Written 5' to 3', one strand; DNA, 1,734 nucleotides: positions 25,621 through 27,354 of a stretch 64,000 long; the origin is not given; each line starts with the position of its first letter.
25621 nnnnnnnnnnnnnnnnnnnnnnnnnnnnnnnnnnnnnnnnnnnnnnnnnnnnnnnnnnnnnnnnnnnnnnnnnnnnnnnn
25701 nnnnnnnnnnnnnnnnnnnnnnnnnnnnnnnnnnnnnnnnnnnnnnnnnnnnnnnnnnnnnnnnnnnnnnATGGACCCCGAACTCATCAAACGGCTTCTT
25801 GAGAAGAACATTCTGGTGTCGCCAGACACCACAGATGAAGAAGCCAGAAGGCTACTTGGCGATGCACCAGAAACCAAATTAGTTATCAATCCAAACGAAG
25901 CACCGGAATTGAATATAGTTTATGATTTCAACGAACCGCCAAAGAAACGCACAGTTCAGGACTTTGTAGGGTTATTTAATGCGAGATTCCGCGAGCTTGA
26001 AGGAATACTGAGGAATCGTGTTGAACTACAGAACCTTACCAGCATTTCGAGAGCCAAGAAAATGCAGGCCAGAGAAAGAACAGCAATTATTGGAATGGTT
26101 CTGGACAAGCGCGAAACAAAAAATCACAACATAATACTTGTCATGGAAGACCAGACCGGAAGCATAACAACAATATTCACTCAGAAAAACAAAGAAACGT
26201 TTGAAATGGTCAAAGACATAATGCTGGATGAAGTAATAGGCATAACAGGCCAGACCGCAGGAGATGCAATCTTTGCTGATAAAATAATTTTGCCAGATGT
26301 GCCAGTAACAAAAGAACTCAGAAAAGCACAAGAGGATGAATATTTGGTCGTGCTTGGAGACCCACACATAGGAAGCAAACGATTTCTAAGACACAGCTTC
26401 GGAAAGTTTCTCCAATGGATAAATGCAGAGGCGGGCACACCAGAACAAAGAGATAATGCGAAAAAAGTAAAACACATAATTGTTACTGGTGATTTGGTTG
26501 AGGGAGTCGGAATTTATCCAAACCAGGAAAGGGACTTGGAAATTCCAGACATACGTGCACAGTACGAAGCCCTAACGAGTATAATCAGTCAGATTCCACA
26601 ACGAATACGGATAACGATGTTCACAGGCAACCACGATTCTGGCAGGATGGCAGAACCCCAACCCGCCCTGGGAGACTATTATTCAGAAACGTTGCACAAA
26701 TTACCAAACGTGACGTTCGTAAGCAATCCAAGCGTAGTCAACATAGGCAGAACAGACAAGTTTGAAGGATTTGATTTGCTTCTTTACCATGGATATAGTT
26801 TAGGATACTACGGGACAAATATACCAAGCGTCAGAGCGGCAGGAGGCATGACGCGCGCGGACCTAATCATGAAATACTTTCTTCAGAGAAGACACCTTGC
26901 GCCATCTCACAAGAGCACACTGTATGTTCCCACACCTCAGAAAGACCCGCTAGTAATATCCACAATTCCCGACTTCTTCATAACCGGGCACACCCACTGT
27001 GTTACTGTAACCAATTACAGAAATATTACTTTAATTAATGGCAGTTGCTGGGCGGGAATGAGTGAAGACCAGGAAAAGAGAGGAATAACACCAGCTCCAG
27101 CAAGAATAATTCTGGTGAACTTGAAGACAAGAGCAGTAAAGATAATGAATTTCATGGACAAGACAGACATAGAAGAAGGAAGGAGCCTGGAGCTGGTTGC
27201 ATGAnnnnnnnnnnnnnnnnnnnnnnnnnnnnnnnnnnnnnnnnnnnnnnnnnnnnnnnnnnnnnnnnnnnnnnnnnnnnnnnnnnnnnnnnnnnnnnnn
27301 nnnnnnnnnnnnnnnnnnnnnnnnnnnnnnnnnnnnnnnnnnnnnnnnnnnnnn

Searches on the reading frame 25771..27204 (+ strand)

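Call 12: search_protein_families(library=pfam, proteins=[window:25771-27204:+], max_evalue=0.001)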
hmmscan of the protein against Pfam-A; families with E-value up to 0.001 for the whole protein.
window:25771-27204:+ (477 aa): 3 families
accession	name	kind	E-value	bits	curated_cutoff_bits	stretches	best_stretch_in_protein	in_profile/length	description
PF04042.21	DNA_pol_E_B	-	8e-11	42.2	29.1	1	193-408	2-204/210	DNA polymerase alpha/epsilon subunit B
PF00149.33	Metallophos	-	1.6e-07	32.4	21.5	1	193-410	4-190/191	Calcineurin-like phosphoesterase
PF01336.31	tRNA_anti-codon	-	0.00035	20.9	27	1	106-161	3-56/75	OB-fold nucleic acid binding domain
